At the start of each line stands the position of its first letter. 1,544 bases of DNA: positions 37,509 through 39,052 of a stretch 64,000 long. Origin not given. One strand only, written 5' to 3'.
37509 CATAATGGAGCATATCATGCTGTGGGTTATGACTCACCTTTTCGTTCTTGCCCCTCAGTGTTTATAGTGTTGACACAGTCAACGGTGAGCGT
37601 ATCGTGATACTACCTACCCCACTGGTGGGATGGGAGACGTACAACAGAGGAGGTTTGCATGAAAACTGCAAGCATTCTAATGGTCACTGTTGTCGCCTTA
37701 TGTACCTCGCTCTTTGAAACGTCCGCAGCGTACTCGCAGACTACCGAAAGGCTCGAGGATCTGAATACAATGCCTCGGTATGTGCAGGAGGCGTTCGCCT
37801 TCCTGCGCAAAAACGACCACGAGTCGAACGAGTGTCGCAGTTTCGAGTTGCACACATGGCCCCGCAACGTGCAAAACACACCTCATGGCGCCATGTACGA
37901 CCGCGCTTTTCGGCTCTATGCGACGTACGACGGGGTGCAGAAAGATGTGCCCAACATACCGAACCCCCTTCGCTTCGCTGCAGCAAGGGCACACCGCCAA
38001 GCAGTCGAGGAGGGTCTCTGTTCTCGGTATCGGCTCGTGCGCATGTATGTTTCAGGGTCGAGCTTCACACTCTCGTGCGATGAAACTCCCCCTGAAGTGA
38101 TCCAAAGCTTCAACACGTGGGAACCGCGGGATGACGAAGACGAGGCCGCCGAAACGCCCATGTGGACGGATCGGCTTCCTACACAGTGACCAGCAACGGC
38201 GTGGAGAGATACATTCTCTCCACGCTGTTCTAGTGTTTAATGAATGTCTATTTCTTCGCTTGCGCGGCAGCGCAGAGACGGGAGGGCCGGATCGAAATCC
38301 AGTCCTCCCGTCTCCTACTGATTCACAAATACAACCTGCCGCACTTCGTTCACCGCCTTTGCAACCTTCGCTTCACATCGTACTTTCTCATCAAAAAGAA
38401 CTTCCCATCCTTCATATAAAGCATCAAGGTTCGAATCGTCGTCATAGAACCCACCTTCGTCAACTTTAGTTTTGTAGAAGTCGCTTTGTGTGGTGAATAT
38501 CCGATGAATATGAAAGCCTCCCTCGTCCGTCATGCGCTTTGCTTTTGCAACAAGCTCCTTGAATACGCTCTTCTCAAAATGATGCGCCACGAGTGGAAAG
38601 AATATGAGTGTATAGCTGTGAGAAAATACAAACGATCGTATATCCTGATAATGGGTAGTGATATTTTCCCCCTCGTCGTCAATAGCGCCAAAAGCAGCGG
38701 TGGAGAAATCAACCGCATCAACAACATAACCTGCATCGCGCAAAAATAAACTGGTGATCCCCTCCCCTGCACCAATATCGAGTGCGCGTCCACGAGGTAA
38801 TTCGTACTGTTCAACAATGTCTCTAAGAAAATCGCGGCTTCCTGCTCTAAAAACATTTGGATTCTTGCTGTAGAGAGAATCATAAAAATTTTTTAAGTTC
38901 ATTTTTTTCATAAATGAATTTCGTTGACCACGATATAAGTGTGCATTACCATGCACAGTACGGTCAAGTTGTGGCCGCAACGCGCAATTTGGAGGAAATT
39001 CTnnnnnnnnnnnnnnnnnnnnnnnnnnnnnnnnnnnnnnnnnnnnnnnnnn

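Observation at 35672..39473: Accessory island of three small secreted Cys proteins, two SAM methyltransferases and a DUF1399 protein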

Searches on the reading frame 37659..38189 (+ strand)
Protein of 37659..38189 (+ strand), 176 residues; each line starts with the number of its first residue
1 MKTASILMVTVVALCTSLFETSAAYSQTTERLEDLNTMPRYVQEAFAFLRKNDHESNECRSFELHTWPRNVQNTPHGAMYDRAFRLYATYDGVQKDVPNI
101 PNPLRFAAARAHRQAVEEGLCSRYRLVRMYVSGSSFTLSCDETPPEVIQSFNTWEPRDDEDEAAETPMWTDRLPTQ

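Call 4: search_protein_families(library=pfam, proteins=[window:37659-38189:+], max_evalue=0.1)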
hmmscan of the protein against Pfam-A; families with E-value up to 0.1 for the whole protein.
window:37659-38189:+ (176 aa): 1 family
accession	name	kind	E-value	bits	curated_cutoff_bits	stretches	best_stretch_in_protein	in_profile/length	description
PF19916.4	VMAP-M0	-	0.025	15.5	25.9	1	14-71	32-89/104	vWA-MoxR associated protein middle region 0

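Call 12: find_homologous_proteins(query=window:37659-38189:+, max_evalue=0.01)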
Query window:37659-38189:+ (176 aa): 1 proteins with E <= 0.01 among 31 candidates.
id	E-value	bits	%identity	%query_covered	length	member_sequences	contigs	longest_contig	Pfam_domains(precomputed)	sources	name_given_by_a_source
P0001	5.4e-116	402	100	100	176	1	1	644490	-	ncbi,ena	-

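Call 13: find_encoding_contigs(protein=P0001, flank=10000, max_places=3)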
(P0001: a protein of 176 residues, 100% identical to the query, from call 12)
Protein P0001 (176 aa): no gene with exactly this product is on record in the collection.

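Call 14: list_cluster_members(proteins=[window:37659-38189:+, window:35843-36127:+, window:36379-36678:+, window:39003-39422:+, window:36749-37501:-, window:38315-38902:-, window:41249-41782:+])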
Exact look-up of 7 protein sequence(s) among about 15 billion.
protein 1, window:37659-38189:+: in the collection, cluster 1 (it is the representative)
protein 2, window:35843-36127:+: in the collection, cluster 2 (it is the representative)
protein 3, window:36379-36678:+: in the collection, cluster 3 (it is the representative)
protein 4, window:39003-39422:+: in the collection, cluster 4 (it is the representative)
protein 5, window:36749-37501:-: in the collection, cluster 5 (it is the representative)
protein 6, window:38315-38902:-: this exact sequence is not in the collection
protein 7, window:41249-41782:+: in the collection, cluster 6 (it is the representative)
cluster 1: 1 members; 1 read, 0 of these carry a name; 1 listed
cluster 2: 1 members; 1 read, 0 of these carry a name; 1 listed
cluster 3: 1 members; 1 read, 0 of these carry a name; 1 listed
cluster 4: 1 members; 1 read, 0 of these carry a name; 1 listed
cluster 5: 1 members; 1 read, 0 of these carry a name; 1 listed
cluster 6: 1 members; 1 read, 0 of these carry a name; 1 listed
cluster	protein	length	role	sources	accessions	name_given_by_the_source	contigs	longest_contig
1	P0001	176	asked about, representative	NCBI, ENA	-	-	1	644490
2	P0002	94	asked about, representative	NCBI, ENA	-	-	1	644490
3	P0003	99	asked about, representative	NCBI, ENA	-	-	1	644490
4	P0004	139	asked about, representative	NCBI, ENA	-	-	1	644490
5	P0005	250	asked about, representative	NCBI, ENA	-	-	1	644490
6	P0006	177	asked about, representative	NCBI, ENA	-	-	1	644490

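Call 22: search_protein_families(library=ncbifam, proteins=[window:37659-38189:+], max_evalue=0.01)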
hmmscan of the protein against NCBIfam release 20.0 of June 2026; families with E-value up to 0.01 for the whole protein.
window:37659-38189:+ (176 aa): 0 families

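Call 30: search_protein_families(library=phrogs, proteins=[window:37659-38189:+], max_evalue=0.01)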
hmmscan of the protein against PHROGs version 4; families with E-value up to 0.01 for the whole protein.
window:37659-38189:+ (176 aa): 0 families

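Call 31: search_protein_families(library=padloc, proteins=[window:37659-38189:+], max_evalue=0.01)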
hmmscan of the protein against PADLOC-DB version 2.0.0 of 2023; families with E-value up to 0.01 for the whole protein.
window:37659-38189:+ (176 aa): 0 families

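Call 52: search_protein_representatives(protein=window:37659-38189:+)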
Query: 176 residues. Proteins with E-value up to 0.001 (for the whole library): 1; up to 1e-10: 1; up to 1e-30: 1. The best 1 are listed.
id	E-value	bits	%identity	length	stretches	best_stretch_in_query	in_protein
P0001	1.7e-116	402.0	100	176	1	1-176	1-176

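Call 53: predict_structure(protein=window:37731-38186:+)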
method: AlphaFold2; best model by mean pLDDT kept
length: 152 residues; sequences in the alignment: 1
mean_pLDDT: 55.7   pTM: 0.45
mean pLDDT of the five models: 55.7, 47.4, 47.3, 46.1, 43.2
residues with pLDDT >= 90: 0; 70-90: 30; 50-70: 64; < 50: 58
segments of 3 or more residues with pLDDT < 50: 1-9, 30-32, 45-58, 120-136, 138-152
pLDDT, mean of each block of 10 residues (from residue 1): 39 61 63 60 51 45 74 71 70 64 65 61 35 40 38 38
secondary structure, 60 per line:
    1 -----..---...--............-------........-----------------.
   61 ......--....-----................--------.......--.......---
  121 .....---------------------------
elements in order: H16-27 E35-42 E60-66 E69-72 H78-93 E102-108 E111-117 H121-125

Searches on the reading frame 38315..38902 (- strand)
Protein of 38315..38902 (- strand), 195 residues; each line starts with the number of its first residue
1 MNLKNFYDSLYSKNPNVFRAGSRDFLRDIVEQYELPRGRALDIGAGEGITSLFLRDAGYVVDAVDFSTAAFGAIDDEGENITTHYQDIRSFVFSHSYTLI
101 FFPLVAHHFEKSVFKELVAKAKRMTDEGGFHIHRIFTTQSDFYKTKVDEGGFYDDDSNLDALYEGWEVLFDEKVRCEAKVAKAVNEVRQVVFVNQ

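Call 4: search_protein_families(library=pfam, proteins=[window:38315-38902:-], max_evalue=0.1)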
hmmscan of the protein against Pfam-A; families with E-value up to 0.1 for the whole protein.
window:38315-38902:- (195 aa): 6 families
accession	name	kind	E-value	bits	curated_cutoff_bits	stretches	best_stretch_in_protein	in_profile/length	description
PF03848.20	TehB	-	3.1e-12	46.8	20.4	1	37-174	31-172/193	Tellurite resistance protein TehB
PF13649.12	Methyltransf_25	-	1.3e-08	35.9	27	1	41-129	2-97/97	Methyltransferase domain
PF08241.18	Methyltransf_11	-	3.2e-06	28.1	21.2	1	41-131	1-93/95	Methyltransferase domain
PF13489.12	Methyltransf_23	-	1e-05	25.8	27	1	26-140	9-123/164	Methyltransferase domain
PF08242.18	Methyltransf_12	-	0.00036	21.7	30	1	41-130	1-97/98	Methyltransferase domain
PF05175.20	MTS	-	0.00094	19.3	23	1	20-129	18-134/170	Methyltransferase small domain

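Call 22: search_protein_families(library=ncbifam, proteins=[window:38315-38902:-], max_evalue=0.01)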
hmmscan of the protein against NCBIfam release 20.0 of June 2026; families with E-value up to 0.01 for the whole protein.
window:38315-38902:- (195 aa): 12 families
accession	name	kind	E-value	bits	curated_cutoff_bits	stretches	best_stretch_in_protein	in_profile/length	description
NF008405.0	PRK11207.1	equivalog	2.5e-15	56.5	218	1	36-174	30-172/198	tellurite resistance methyltransferase TehB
TIGR00477.1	tehB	equivalog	2.2e-13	50.1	219.5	1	38-174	75-214/238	tellurite resistance methyltransferase TehB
NF008992.0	PRK12335.1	equivalog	1e-12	47.8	303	1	32-169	117-257/289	SAM-dependent methyltransferase TehB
TIGR02072.1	BioC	equivalog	2.4e-06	27.5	184.95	1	22-139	20-138/244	malonyl-ACP O-methyltransferase BioC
NF045649.1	2X_seleno_MduS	exception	0.00025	20.2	380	1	3-83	7-88/338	methyltransferase domain-containing selenoprotein MduS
NF043040.1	corrin_prot_MT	hypoth_equivalog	0.00077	18.9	180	1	25-70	30-75/216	corrinoid protein-associated methyltransferase CpaM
NF045667.1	MTase_DVU1556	equivalog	0.00081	18.9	155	1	18-80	3-67/213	DVU_1556 family methyltransferase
NF041820.1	daptide_MTase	equivalog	0.00087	18.8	175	1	4-105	4-113/243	daptide-type RiPP biosynthesis methyltransferase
NF001786.0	PRK00517.2-4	equivalog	0.0024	17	327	1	29-80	136-184/277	50S ribosomal protein L11 methyltransferase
TIGR04345.1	ovoA_Cterm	equivalog_domain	0.0051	16.4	170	0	10-70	18-75/242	putative 4-mercaptohistidine N1-methyltransferase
NF011529.0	PRK14968.1-3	equivalog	0.0069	15.8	162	1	36-75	34-73/198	putative methyltransferase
TIGR01983.1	UbiG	equivalog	0.0098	15.2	102.95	0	35-70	48-83/228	bifunctional 2-polyprenyl-6-hydroxyphenol methylase/3-demethylubiquinol 3-O-methyltransferase UbiG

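Call 30: search_protein_families(library=phrogs, proteins=[window:38315-38902:-], max_evalue=0.01)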
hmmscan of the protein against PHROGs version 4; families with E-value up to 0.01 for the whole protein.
window:38315-38902:- (195 aa): 2 families
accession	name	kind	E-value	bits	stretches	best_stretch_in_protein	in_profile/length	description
phrog_9906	-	unknown function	1.1e-09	39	1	34-170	103-242/272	-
phrog_4752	-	other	0.00026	21.4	1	25-132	40-157/241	tRNA methyltransferase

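Call 31: search_protein_families(library=padloc, proteins=[window:38315-38902:-], max_evalue=0.01)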
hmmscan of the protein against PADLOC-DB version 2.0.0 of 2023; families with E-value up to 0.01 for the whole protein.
window:38315-38902:- (195 aa): 1 family
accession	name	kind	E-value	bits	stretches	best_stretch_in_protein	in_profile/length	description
PDLC04134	mad2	-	2e-09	34.8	1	11-129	266-390/492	mads_2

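Call 64: search_solved_structures(query=window:38315-38902:-, max_evalue=0.001)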
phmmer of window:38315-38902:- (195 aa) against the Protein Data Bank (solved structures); distinct sequences matched with E-value up to 0.001: 5.
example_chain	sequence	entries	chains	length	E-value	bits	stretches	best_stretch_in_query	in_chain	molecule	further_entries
4dq0_A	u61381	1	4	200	1e-10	45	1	35-172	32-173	Tellurite resistance protein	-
2xva_A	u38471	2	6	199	1.1e-10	45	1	36-173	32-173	TELLURITE RESISTANCE PROTEIN TEHB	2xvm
2i6g_A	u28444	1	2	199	2.5e-10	43.8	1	36-172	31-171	Putative methyltransferase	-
2kw5_A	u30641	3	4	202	6.9e-06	29.3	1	7-140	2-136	Slr1183 protein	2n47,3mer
3m70_A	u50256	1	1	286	4.6e-05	26.6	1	37-169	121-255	Tellurite resistance protein tehB homolog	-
